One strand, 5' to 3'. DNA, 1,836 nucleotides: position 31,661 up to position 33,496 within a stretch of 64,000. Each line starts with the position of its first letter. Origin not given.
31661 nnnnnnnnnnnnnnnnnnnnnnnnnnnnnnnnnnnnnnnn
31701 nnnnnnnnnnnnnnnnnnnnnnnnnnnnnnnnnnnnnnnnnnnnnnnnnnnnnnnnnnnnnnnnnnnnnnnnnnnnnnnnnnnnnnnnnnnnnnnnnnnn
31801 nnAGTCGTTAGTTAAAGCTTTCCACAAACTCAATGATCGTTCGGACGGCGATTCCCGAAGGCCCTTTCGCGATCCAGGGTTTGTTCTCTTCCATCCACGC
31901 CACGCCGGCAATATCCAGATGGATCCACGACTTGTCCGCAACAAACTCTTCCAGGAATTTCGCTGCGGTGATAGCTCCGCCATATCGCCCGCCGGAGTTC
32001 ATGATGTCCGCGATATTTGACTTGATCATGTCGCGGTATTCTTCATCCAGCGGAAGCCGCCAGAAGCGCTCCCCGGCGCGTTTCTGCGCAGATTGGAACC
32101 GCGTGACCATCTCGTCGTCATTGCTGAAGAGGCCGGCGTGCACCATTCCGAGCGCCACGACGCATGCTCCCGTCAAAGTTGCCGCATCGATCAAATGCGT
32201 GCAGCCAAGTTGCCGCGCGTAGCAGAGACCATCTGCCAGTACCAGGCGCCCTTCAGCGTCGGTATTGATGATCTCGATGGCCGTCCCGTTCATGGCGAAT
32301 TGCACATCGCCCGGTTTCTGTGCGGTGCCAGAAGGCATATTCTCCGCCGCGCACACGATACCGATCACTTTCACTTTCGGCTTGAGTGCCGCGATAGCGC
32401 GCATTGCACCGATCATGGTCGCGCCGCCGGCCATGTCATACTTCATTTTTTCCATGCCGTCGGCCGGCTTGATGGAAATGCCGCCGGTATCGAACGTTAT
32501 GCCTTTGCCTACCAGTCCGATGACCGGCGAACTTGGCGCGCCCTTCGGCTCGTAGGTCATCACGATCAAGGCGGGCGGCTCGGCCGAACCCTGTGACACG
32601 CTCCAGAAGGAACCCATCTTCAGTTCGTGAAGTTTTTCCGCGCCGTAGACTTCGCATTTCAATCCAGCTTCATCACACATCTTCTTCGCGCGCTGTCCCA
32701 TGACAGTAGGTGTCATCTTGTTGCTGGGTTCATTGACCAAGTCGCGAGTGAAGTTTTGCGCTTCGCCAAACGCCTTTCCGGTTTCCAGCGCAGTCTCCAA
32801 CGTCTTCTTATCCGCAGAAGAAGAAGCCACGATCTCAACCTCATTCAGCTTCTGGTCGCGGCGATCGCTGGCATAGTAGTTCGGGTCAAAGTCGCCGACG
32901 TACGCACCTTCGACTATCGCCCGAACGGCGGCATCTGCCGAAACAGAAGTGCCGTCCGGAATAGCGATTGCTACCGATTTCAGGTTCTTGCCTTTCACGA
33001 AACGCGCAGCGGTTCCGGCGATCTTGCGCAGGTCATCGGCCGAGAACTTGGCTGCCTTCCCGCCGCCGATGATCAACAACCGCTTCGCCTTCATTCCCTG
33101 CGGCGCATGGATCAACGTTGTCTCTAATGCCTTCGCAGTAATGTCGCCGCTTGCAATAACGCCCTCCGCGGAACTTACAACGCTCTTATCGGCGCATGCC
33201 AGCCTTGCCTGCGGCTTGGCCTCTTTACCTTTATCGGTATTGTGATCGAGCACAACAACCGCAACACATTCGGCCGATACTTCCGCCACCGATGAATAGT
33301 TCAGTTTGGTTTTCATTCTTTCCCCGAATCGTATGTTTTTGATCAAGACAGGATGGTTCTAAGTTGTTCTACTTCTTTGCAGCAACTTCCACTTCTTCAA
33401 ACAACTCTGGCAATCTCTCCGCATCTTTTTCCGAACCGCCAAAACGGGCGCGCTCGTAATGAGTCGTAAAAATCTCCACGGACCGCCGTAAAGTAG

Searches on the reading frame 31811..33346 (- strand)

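Call 39: search_protein_families(library=pfam, proteins=[window:31811-33346:-], max_evalue=0.00001)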
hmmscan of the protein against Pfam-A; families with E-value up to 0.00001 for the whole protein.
window:31811-33346:- (512 aa): 2 families
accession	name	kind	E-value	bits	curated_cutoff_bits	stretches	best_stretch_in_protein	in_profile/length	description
PF00883.26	Peptidase_M17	-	3.4e-125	417.9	25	1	198-505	1-310/310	Cytosol aminopeptidase family, catalytic domain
PF02789.23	Peptidase_M17_N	-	2.2e-20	73.3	23.4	1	40-153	7-120/129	Cytosol aminopeptidase family, N-terminal domain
